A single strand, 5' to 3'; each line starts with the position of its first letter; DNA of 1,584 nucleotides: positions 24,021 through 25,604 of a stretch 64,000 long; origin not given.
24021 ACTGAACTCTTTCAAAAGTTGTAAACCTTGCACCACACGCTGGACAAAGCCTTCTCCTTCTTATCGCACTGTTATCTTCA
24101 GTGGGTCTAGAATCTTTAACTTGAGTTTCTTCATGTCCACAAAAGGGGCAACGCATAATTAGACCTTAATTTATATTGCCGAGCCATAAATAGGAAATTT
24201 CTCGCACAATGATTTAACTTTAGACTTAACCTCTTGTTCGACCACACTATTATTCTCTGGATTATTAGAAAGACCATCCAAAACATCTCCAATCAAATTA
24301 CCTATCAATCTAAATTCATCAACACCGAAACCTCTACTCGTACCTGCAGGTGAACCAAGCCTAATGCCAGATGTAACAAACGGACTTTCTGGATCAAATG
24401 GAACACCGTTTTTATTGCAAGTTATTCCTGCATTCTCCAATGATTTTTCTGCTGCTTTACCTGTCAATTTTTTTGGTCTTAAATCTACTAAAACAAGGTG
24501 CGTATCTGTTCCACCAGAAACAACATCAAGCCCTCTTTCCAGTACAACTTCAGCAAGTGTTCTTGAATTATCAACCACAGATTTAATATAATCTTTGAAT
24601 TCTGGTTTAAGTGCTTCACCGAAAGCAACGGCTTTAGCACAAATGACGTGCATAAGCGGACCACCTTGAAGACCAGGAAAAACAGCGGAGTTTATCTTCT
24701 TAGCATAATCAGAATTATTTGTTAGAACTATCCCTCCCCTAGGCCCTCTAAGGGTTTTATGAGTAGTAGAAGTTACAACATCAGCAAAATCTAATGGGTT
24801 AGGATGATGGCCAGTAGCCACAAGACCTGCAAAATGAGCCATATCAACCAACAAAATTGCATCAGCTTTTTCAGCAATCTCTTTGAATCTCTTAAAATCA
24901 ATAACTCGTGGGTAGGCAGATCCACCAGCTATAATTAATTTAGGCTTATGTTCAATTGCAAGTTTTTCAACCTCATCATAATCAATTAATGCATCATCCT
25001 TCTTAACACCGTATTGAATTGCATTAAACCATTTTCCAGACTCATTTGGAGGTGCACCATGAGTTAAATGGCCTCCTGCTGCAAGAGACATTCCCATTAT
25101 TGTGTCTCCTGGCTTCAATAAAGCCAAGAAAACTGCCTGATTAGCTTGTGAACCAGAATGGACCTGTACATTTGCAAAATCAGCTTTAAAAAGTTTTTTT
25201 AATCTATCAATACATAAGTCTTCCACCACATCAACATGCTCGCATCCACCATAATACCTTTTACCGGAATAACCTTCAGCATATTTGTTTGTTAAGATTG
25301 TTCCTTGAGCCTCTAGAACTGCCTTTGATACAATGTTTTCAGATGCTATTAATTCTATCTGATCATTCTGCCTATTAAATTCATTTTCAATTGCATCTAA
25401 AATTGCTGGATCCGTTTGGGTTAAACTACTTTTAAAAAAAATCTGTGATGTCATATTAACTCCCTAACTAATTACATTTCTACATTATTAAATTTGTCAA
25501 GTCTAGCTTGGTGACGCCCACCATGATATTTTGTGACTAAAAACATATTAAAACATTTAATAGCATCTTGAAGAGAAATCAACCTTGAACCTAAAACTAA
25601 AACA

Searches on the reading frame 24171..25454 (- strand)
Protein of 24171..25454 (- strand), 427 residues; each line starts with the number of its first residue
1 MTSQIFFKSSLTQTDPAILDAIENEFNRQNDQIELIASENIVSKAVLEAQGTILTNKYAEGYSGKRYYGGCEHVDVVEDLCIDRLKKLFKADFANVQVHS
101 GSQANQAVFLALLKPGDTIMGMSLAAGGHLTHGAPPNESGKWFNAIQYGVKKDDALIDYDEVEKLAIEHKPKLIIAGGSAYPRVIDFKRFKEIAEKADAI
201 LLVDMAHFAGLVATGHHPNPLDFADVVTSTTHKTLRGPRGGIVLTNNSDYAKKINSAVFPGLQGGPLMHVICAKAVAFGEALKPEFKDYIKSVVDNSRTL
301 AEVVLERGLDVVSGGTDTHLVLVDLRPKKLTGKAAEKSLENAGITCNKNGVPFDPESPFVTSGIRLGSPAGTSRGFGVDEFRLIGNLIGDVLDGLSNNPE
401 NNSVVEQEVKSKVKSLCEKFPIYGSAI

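Call 18: find_encoding_contigs(protein=window:24171-25454:-, flank=10000, max_places=1)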
Protein window:24171-25454:- (427 aa): 10 contigs read that carry it; 1 place shown.
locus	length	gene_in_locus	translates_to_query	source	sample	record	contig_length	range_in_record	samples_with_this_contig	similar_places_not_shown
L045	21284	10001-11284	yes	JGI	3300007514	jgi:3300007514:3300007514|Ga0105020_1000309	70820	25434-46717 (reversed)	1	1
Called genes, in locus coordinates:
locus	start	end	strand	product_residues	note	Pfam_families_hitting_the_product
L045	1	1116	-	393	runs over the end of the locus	PF00266:Aminotran_5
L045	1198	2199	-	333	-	PF00490:ALAD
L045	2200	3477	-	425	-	PF01053:Cys_Met_Meta_PP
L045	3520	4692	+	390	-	PF00155:Aminotran_1_2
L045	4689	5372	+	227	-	-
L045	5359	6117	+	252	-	PF01209:Ubie_methyltran (weak), PF13489:Methyltransf_23, PF05175:MTS (weak), PF13847:Methyltransf_31, PF08241:Methyltransf_11, PF08242:Methyltransf_12, PF13649:Methyltransf_25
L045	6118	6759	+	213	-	PF13500:AAA_26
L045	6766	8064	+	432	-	PF00202:Aminotran_3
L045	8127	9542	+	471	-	PF01235:Na_Ala_symp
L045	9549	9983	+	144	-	PF02502:LacAB_rpiB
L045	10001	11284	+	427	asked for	PF00464:SHMT, PF01212:Beta_elim_lyase (weak), PF01041:DegT_DnrJ_EryC1 (faint)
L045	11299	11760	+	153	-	PF22811:Zn_ribbon_NrdR, PF03477:ATP-cone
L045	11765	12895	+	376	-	PF00383:dCMP_cyt_deam_1, PF01872:RibD_C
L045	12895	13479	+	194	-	PF00677:Lum_binding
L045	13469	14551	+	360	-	PF00926:DHBP_synthase, PF00925:GTP_cyclohydro2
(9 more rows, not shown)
